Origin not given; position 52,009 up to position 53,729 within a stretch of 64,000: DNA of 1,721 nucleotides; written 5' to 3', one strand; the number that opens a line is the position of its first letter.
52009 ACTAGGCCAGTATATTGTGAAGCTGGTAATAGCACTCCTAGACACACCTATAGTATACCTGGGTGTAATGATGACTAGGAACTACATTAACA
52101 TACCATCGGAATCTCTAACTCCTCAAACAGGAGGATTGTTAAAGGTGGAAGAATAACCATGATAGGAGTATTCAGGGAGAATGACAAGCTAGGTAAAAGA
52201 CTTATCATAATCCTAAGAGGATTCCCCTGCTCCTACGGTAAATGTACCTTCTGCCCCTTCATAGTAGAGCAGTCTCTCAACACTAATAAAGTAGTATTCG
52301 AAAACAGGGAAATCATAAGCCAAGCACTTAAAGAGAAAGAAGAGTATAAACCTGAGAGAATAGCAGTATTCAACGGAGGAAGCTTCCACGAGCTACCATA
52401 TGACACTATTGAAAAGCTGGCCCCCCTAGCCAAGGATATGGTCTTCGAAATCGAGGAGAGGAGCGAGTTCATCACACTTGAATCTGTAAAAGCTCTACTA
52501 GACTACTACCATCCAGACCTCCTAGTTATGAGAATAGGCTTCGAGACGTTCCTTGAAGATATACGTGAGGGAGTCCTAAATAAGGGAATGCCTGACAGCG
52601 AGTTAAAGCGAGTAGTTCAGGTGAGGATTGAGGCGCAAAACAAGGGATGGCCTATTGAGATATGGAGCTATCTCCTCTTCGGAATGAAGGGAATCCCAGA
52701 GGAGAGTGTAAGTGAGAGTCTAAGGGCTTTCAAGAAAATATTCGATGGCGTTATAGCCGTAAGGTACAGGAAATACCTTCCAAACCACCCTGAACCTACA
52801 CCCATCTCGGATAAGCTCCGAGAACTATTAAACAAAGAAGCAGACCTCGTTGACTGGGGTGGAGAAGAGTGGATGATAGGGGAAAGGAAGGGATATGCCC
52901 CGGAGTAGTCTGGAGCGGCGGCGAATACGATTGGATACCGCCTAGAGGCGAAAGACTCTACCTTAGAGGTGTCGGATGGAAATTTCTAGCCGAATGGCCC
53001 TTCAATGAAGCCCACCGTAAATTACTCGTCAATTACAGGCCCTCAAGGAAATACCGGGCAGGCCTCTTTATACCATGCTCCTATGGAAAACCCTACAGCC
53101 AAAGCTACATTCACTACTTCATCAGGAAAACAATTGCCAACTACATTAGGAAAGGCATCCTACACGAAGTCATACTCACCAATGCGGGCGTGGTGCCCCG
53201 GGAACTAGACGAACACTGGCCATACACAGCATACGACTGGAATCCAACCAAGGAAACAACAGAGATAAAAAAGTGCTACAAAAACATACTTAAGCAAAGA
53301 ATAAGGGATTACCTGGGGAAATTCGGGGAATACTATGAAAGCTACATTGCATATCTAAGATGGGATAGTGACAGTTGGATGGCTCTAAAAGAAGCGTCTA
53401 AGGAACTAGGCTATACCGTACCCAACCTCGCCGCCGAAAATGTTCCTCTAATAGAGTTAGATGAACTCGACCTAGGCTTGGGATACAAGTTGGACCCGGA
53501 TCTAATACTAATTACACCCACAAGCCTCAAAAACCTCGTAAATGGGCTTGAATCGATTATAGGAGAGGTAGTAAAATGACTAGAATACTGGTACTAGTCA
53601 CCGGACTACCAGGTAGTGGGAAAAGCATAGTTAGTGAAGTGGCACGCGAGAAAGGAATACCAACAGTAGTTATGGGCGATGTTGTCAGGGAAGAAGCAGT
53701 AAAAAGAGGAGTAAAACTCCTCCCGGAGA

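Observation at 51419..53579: Compact archaeosine module: preQ0 transporter + RaSEA-like radical-SAM protein + mini-ArcS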

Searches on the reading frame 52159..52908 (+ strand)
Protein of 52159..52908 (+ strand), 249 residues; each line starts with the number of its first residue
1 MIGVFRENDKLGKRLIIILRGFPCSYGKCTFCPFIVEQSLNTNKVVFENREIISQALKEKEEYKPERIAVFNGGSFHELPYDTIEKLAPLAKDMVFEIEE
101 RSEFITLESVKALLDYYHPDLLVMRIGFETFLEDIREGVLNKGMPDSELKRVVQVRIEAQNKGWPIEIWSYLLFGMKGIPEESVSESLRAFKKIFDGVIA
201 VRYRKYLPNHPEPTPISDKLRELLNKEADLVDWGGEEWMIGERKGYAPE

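Call 3: search_protein_families(library=pfam, proteins=[window:52159-52908:+], max_evalue=0.1)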
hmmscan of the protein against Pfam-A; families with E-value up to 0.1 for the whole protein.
window:52159-52908:+ (249 aa): 2 families
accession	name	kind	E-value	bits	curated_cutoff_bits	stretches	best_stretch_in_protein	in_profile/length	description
PF04055.27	Radical_SAM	-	0.00037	21.1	29.5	1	27-189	10-164/166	Radical SAM superfamily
PF12812.13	PDZ_1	-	0.039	14.4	28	1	64-84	3-23/78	PDZ-like domain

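Call 4: search_protein_families(library=ncbifam, proteins=[window:52159-52908:+], max_evalue=0.1)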
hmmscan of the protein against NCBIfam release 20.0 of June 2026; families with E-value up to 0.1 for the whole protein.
window:52159-52908:+ (249 aa): 1 family
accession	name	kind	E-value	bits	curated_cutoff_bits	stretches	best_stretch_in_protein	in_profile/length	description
TIGR01210.1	TIGR01210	equivalog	1.8e-14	53.7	212.15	1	8-181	9-184/313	archaeosine biosynthesis radical SAM protein RaSEA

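Call 21: search_solved_structures(query=window:52159-52908:+, max_evalue=1, show_alignments=2)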
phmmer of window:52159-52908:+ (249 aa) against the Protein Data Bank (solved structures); distinct sequences matched with E-value up to 1: 3.
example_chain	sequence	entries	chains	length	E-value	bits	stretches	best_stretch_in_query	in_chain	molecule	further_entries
6p78_A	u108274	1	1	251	1e-15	61.1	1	12-154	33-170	Queuine lyase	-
2dla_A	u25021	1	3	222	0.14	14.9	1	17-118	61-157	397aa long hypothetical protein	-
3jpz_A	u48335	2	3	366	0.94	12.1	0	185-219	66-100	Lombricine kinase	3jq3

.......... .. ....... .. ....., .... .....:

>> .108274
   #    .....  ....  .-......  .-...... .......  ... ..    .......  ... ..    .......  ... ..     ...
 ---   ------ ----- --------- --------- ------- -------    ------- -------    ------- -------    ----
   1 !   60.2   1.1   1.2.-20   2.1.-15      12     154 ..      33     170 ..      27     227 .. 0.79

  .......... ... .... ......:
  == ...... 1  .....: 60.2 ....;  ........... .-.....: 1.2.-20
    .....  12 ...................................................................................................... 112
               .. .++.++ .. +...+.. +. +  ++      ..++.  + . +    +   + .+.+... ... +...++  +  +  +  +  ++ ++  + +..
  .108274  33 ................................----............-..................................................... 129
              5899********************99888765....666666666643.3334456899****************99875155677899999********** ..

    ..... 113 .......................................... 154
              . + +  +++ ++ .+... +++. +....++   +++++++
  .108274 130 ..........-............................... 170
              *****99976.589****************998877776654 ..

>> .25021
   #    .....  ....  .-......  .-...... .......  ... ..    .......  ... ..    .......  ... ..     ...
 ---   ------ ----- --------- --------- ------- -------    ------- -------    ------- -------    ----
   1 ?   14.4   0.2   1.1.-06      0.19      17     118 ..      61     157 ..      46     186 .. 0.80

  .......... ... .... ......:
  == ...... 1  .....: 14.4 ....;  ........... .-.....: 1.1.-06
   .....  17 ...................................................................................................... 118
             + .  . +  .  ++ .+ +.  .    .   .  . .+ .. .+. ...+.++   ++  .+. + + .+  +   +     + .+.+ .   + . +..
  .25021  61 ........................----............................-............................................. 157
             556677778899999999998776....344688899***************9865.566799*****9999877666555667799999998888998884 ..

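Call 26: find_homologous_proteins(query=window:52159-52908:+, max_evalue=0.001)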
Query window:52159-52908:+ (249 aa): 111 proteins with E <= 0.001 among 632 candidates.
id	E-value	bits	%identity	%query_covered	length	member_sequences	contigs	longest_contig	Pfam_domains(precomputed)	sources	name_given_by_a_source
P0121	2.3e-164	563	100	100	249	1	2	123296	-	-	-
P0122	8.4e-145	499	84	100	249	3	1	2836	-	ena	-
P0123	5.9e-139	480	80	100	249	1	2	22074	PF04055.28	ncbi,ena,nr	ncbi:MAG: hypothetical protein F7B59_05850 [Desulfurococcales archaeon]|nr:hypothetical protein [Des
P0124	1.6e-132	459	77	100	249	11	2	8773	PF04055.28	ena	-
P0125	5.4e-129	447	76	100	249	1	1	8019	PF04055.28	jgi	jgi:uncharacterized Fe-S cluster-containing MiaB family protein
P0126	1.7e-113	396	66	100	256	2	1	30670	PF04055.28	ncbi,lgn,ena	-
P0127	1.4e-110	387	63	100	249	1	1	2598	PF04055.28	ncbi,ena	-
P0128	6.0e-109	381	65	100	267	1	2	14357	-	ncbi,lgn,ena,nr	ncbi:MAG: hypothetical protein GSR80_000394 [Desulfurococcales archaeon]|nr:hypothetical protein [De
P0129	8.6e-108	378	65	100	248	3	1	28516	PF04055.28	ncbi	-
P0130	7.9e-107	374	62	98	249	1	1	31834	-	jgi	jgi:uncharacterized Fe-S cluster-containing MiaB family protein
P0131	6.2e-106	372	64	100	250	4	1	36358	-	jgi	-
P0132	3.4e-105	369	62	99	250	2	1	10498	PF04055.28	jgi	-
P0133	4.1e-105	369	63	100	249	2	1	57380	-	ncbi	-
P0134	6.8e-105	368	64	100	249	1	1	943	PF04055.28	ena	-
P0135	2.1e-104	367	62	98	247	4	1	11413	PF04055.28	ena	-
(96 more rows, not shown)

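Call 40: predict_structure(alignment_id=A2)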
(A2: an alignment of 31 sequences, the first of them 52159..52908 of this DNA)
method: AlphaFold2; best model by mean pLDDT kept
length: 249 residues; sequences in the alignment: 31
mean_pLDDT: 93.2   pTM: 0.90
mean pLDDT of the five models: 93.2, 92.9, 91.6, 90.0, 88.0
residues with pLDDT >= 90: 200; 70-90: 41; 50-70: 8; < 50: 0
segments of 3 or more residues with pLDDT < 50: none
pLDDT, mean of each block of 10 residues (from residue 1): 91 96 80 84 96 98 98 92 98 97 97 98 97 94 93 98 98 96 98 98 90 95 97 73 75
secondary structure, 60 per line:
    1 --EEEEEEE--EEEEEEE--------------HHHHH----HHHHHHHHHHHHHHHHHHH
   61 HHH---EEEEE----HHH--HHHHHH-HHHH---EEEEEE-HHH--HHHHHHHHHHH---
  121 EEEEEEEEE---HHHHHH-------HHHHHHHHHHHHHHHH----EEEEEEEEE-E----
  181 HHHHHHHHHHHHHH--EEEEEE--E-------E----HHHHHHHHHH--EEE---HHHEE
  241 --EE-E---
elements in order: E3-9 E12-18 H33-37 H42-63 E67-71 H81-86 H88-91 E95-100 H107-117 E121-129 H133-138 H146-161 E166-174 H181-194 E197-202 H218-227 E230-232

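Call 44: fold_search(model_id=the predicted structure, library=pdb)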
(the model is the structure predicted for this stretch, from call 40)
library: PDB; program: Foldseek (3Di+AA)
matches with E <= 10: 1522; with E <= 0.001: 37
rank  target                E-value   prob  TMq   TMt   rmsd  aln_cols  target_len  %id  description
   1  6p78                  5.3e-11  1.00  0.70  0.76   3.7       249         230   23  queuine lyase from Clostridium spiroforme bound to SAM and queuine (released 2019-09-18)
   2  8trw_A                1.3e-06  1.00  0.59  0.51   4.5       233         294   16  Structure of human LIAS (released 2025-06-11)
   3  9c19_B                3.0e-06  1.00  0.57  0.49   4.6       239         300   14  Structure of human LIAS (released 2025-07-09)
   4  8v0j_B                3.4e-06  1.00  0.58  0.49   4.6       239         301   15  Structure of the complex between Human LIAS and H-protein in the presence of s-adenosyl-l-methionine (released 2025-08-20)
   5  5exj                  4.1e-06  1.00  0.58  0.52   4.7       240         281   13  Crystal structure of M. tuberculosis lipoyl synthase at 1.64 A resolution (released 2016-08-10)
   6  4u0o                  7.1e-06  1.00  0.58  0.53   4.9       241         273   13  Crystal structure of Thermosynechococcus elongatus Lipoyl Synthase 2 complexed with MTA and DTT (released 2014-08-20)
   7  8ugo_A                7.6e-06  1.00  0.55  0.48   4.9       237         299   14  Structure of the complex between Human LIAS and H-protein in the presence of 5'-deoxyadenosine (released 2025-07-09)
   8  5exi                  1.3e-05  1.00  0.59  0.53   4.5       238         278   13  Crystal structure of M. tuberculosis lipoyl synthase at 2.28 A resolution (released 2016-08-10)
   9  8tsk_B                1.8e-05  1.00  0.59  0.52   4.6       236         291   15  Structure of human LIAS in the presence of 5'-deoxyadenosine and octanoyl-modified peptide (released 2025-06-11)
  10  4u0p                  2.0e-05  1.00  0.59  0.53   4.7       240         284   14  The Crystal Structure of Lipoyl Synthase in Complex with S-Adenosyl Homocysteine (released 2014-08-20)
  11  9c19_C                2.2e-05  1.00  0.56  0.49   4.5       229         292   14  Structure of human LIAS (released 2025-07-09)
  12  8tsk_A                4.3e-05  1.00  0.57  0.50   4.8       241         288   12  Structure of human LIAS in the presence of 5'-deoxyadenosine and octanoyl-modified peptide (released 2025-06-11)
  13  5exk_E                4.5e-05  1.00  0.56  0.47   4.5       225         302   15  Crystal structure of M. tuberculosis lipoyl synthase with 6-thiooctanoyl peptide intermediate (released 2016-08-10)
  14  9c19_A                4.8e-05  1.00  0.58  0.49   4.5       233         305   14  Structure of human LIAS (released 2025-07-09)
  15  5exk_I                6.6e-05  1.00  0.59  0.51   4.5       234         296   14  Crystal structure of M. tuberculosis lipoyl synthase with 6-thiooctanoyl peptide intermediate (released 2016-08-10)
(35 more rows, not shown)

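Call 55: search_protein_representatives(alignment_id=A2)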
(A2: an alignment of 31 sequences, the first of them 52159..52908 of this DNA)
Query: 31 sequences, 247 profile positions. Proteins with E-value up to 0.001 (for the whole library): 856; up to 1e-10: 123; up to 1e-30: 8. The best 150 are listed.
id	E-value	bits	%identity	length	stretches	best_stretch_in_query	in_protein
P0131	6.5e-115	399.0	-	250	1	1-246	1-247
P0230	1.6e-98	345.4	-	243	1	1-243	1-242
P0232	3.9e-80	285.1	-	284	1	1-243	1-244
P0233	2.8e-63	229.9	-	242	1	1-243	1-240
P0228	1.5e-55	204.6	-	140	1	111-245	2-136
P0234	1.3e-45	172.1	-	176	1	1-162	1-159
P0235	1.2e-39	152.5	-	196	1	51-242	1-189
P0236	4.3e-32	127.8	-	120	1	126-241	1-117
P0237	2.9e-24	102.2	-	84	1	153-234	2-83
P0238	2.9e-24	102.1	-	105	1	76-168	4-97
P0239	2.6e-21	92.5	-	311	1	12-178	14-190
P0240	7.4e-21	91.0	-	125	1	124-241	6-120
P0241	1.5e-20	90.0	-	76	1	1-61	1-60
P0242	5.9e-19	84.8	-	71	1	185-245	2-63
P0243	5.6e-18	81.6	-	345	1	18-174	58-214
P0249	1.2e-15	73.9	-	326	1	9-188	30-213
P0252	2.1e-15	73.1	-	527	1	11-192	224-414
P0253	3.6e-15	72.4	-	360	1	8-193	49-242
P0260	2.1e-14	69.8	-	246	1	13-155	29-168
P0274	1.1e-13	67.5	-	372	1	6-155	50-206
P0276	1.3e-13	67.3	-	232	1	11-148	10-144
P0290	9.1e-13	64.5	-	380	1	10-173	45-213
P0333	2.1e-11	60.0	-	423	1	17-189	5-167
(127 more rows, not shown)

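Call 57: search_protein_families(library=ncbifam, proteins=[P0239, P0243, P0274, P0290, P0249, P0253, P0252, P0260, P0276, P0333], max_evalue=0.00001)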
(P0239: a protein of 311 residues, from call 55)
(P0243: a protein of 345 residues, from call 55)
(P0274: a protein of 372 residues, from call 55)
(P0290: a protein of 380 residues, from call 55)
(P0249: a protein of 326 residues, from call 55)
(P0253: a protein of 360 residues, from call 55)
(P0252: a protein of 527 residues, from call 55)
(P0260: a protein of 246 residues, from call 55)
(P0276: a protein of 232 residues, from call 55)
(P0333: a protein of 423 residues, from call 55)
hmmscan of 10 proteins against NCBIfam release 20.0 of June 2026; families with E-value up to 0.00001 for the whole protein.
P0239 (311 aa): 1 family
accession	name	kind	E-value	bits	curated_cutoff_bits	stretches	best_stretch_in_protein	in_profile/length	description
TIGR01210.1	TIGR01210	equivalog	9.7e-19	67.7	212.15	1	14-186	13-177/313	archaeosine biosynthesis radical SAM protein RaSEA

P0243 (345 aa): 2 families
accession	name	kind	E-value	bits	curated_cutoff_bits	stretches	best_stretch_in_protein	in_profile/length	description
TIGR01210.1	TIGR01210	equivalog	1.1e-53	182.6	212.15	1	58-340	19-300/313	archaeosine biosynthesis radical SAM protein RaSEA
TIGR01212.1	TIGR01212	equivalog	8.5e-06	25.1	180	0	141-266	112-233/302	tRNA modification radical SAM protein MnmL/YtqA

P0274 (372 aa): 1 family
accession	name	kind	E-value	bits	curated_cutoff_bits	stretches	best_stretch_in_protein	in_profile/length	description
TIGR01210.1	TIGR01210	equivalog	5.4e-48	163.8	212.15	1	45-328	4-280/313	archaeosine biosynthesis radical SAM protein RaSEA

P0290 (380 aa): 2 families
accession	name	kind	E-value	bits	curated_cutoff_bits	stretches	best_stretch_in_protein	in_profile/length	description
TIGR01210.1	TIGR01210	equivalog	5.4e-61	206.5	212.15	1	43-338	9-298/313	archaeosine biosynthesis radical SAM protein RaSEA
TIGR01212.1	TIGR01212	equivalog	1.9e-07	30.5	180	1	64-265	40-232/302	tRNA modification radical SAM protein MnmL/YtqA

P0249 (326 aa): 1 family
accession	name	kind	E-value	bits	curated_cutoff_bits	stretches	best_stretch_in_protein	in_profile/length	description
TIGR01210.1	TIGR01210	equivalog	3.5e-35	121.7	212.15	1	31-323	11-295/313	archaeosine biosynthesis radical SAM protein RaSEA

P0253 (360 aa): 2 families
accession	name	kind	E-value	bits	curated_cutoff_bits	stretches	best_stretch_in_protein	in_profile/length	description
TIGR01210.1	TIGR01210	equivalog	1.8e-62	211.4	212.15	1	46-356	6-308/313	archaeosine biosynthesis radical SAM protein RaSEA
TIGR01212.1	TIGR01212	equivalog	5.6e-09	35.5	180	1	41-274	5-233/302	tRNA modification radical SAM protein MnmL/YtqA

P0252 (527 aa): 2 families
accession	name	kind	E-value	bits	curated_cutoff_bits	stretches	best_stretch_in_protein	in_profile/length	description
TIGR01210.1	TIGR01210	equivalog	4.6e-69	233.1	212.15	1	223-525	11-305/313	archaeosine biosynthesis radical SAM protein RaSEA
TIGR01212.1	TIGR01212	equivalog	4.5e-08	32.6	180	1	322-447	111-233/302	tRNA modification radical SAM protein MnmL/YtqA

P0260 (246 aa): 1 family
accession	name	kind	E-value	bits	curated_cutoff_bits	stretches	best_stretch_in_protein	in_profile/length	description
TIGR01210.1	TIGR01210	equivalog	7.5e-10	38.5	212.15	1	32-156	17-152/313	archaeosine biosynthesis radical SAM protein RaSEA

P0276 (232 aa): 1 family
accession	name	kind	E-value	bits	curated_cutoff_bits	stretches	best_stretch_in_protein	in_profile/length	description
TIGR01210.1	TIGR01210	equivalog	1.5e-12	47.4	212.15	1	15-140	17-152/313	archaeosine biosynthesis radical SAM protein RaSEA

P0333 (423 aa): 7 families
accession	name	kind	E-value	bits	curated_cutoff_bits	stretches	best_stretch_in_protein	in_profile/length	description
TIGR01210.1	TIGR01210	equivalog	5.5e-33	114.5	212.15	1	4-152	17-181/313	archaeosine biosynthesis radical SAM protein RaSEA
NF040592.1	tRNA_mod_ArcS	equivalog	1.5e-14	53.5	440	1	244-371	276-398/575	archaeosine synthase subunit alpha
NF053620.1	ArchsnAlpArcSThp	equivalog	3.7e-14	52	600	1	239-365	217-339/515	archaeosine synthase subunit alpha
TIGR01211.1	ELP3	subfamily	6.1e-07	28.3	350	1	79-209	194-329/522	tRNA uridine(34) 5-carboxymethylaminomethyl modification radical SAM/GNAT enzyme Elp3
TIGR04013.1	B12_SAM_MJ_1487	hypoth_equivalog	1.4e-06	27.5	251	1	83-162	246-327/382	TIGR04013 family B12-binding domain/radical SAM domain-containing protein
NF004567.0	PRK05904.1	equivalog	1.5e-06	27.7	355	1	17-145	20-159/353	coproporphyrinogen III oxidase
TIGR01212.1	TIGR01212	equivalog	3.2e-06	26.5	180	1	79-166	111-203/302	tRNA modification radical SAM protein MnmL/YtqA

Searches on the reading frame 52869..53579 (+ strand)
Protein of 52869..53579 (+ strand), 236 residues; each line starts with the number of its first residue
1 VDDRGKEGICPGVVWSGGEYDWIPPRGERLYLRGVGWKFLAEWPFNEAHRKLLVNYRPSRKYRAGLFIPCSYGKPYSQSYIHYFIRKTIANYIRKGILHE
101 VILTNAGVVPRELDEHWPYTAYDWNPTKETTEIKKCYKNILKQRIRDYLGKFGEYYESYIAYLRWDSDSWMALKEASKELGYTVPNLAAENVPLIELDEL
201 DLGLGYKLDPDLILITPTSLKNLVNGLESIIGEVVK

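Call 3: search_protein_families(library=pfam, proteins=[window:52869-53579:+], max_evalue=0.1)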
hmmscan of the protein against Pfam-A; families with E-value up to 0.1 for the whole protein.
window:52869-53579:+ (236 aa): 1 family
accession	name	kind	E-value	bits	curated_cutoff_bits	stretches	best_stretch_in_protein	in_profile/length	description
PF17884.7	DUF5591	-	1.1e-14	55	26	1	53-184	9-132/150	Domain of unknown function (DUF5591)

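Call 4: search_protein_families(library=ncbifam, proteins=[window:52869-53579:+], max_evalue=0.1)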
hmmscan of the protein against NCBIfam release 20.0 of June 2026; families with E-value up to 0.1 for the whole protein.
window:52869-53579:+ (236 aa): 2 families
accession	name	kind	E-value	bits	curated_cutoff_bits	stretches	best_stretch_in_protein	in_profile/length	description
NF053620.1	ArchsnAlpArcSThp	equivalog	3.6e-14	52.1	600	1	50-166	228-339/515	archaeosine synthase subunit alpha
NF040592.1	tRNA_mod_ArcS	equivalog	9.1e-14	51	440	1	55-184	288-413/575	archaeosine synthase subunit alpha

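Call 19: find_homologous_proteins(query=window:52869-53579:+)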
Query window:52869-53579:+ (236 aa): 158 proteins with E <= 0.001 among 1489 candidates; the best 120 are listed.
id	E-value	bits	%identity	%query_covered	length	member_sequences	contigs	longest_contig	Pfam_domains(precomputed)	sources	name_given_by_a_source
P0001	2.8e-161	553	100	100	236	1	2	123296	PF17884.8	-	-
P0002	9.2e-127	440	79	99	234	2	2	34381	PF17884.8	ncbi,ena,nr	ncbi:MAG: DUF5591 domain-containing protein [Desulfurococcales archaeon]|nr:DUF5591 domain-containin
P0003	1.6e-122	426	76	99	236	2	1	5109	PF17884.8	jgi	-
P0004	7.6e-112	391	69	98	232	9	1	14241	PF17884.8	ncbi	-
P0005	3.6e-109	382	69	98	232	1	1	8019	PF17884.8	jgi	jgi:hypothetical protein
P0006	1.4e-106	374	63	98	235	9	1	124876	PF17884.8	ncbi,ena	-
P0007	1.9e-104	367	61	100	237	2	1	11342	PF17884.8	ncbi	-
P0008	8.3e-103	361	65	97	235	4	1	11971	PF17884.8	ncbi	-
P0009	5.4e-102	359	63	97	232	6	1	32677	PF17884.8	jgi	-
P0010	7.2e-101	355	66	93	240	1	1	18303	PF17884.8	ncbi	-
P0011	6.8e-100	352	62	94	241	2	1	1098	PF17884.8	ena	-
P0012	7.2e-100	352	63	99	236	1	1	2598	PF17884.8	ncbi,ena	-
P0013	1.3e-99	351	61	100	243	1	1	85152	PF17884.8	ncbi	-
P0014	6.1e-99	349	63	97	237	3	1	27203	PF17884.8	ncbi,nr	ncbi:MAG: DUF5591 domain-containing protein [Desulfurococcales archaeon]|nr:DUF5591 domain-containin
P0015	1.6e-98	347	64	94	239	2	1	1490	PF17884.8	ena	-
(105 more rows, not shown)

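Call 20: search_solved_structures(query=window:52869-53579:+, max_evalue=1, show_alignments=2)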
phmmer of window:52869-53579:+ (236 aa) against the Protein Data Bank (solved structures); distinct sequences matched with E-value up to 1: 1.
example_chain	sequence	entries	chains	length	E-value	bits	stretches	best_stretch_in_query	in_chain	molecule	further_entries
2q07_A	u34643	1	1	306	0.011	18.3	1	64-131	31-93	Uncharacterized protein AF0587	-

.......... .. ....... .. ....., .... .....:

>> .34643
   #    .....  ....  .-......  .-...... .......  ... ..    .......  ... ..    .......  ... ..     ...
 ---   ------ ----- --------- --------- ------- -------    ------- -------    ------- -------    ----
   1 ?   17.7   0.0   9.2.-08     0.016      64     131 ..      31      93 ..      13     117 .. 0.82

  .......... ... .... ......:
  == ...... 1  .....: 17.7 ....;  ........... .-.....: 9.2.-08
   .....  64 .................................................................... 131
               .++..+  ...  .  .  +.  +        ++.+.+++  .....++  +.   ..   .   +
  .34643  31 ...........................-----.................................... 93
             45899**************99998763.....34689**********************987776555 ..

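Call 38: predict_structure(alignment_id=A1)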
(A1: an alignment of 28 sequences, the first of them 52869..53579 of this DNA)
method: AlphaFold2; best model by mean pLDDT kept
length: 236 residues; sequences in the alignment: 28
mean_pLDDT: 85.7   pTM: 0.86
mean pLDDT of the five models: 85.7, 84.8, 84.2, 84.1, 84.0
residues with pLDDT >= 90: 125; 70-90: 79; 50-70: 24; < 50: 8
segments of 3 or more residues with pLDDT < 50: 1-6
pLDDT, mean of each block of 10 residues (from residue 1): 54 84 66 81 90 94 94 61 93 94 90 83 81 90 96 95 95 96 96 89 73 94 95 61
secondary structure, 60 per line:
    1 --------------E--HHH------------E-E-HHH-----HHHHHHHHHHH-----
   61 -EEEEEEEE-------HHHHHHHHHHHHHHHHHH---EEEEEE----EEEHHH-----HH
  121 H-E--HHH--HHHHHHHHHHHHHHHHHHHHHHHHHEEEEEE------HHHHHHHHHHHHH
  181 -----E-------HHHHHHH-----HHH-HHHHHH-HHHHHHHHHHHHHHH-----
elements in order: H45-55 E62-69 H77-94 E98-103 E108-110 H131-155 E156-161 H168-180 H194-200 H210-215 H217-231

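Call 43: fold_search(model_id=the predicted structure, library=pdb)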
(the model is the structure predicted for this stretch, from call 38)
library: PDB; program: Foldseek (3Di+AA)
matches with E <= 10: 1074; with E <= 0.001: 1
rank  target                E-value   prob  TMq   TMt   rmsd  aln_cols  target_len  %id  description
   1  2q07                  1.8e-04  1.00  0.47  0.42   4.7       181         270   17  Crystal structure of AF0587, a protein of unknown function (released 2007-06-05)
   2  4oap_A                2.6e-02  0.63  0.30  0.32  11.0       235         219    9  An Axe2 mutant (W190I), an acetyl-xylooligosaccharide esterase from Geobacillus Stearmophilus (released 2015-01-14)
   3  4jko_A                4.0e-02  0.54  0.30  0.32  10.9       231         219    9  Crystal structure of a catalytic mutant of Axe2 (Axe2_S15A), an acetylxylan esterase from Geobacillus stearothermophil (released 2014-02-12)
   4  8pk6_E                4.0e-02  0.41  0.24  0.25   9.7       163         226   12  INTS13 complex with ZNF655 (released 2024-07-03)
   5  4c2a_A                4.8e-02  0.35  0.25  0.28  11.4       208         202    9  Crystal Structure of High-Affinity von Willebrand Factor A1 domain with R1306Q and I1309V Mutations in Complex with Hi (released 2014-01-08)
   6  3lyu_B                5.7e-02  0.75  0.29  0.46   8.4       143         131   17  Crystal Structure of the C-terminal domain (residues 83-215) of PF1911 hydrogenase from Pyrococcus furiosus, Northeast (released 2010-03-23)
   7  3lyu_A                6.0e-02  0.72  0.30  0.47   8.3       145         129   17  Crystal Structure of the C-terminal domain (residues 83-215) of PF1911 hydrogenase from Pyrococcus furiosus, Northeast (released 2010-03-23)
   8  7eow_A                6.4e-02  0.35  0.27  0.30  10.8       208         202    9  High-resolution structure of vWF A1 domain in complex with caplacizumab, the first nanobody-based medicine (released 2021-07-07)
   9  9qhe_G                7.2e-02  0.41  0.31  0.30  12.6       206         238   13  NorQD complex state 2 from Jhaorihella thermophila (released 2026-03-25)
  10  3lyu_C                7.7e-02  0.66  0.30  0.47   8.3       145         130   17  Crystal Structure of the C-terminal domain (residues 83-215) of PF1911 hydrogenase from Pyrococcus furiosus, Northeast (released 2010-03-23)
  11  8sxv_A                8.1e-02  0.63  0.32  0.22   8.5       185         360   13  X-ray crystal structure of UDP- 2,3-diacetamido-2,3-dideoxy-glucuronic acid-2-epimerase from Thermus thermophilus stra (released 2023-09-13)
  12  3wrw_C                8.6e-02  0.69  0.37  0.24  10.5       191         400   14  Crystal structure of the N-terminal domain of resistance protein (released 2014-08-13)
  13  8sya_A                8.6e-02  0.60  0.31  0.22   8.7       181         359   13  X-ray crystal structure of UDP-2,3-diacetamido-2,3-dideoxy-glucuronic acid-2-epimerase from Thermus thermophilus strai (released 2023-09-13)
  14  8sxw_A                9.1e-02  0.57  0.31  0.22   8.5       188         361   13  X-ray crystal structure of UDP- 2,3-diacetamido-2,3-dideoxy-glucuronic acid-2-epimerase from Thermus thermophilus stra (released 2023-09-13)
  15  2qby_A                9.1e-02  0.13  0.21  0.15  16.8       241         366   13  Crystal structure of a heterodimer of Cdc6/Orc1 initiators bound to origin DNA (from S. solfataricus) (released 2007-09-11)
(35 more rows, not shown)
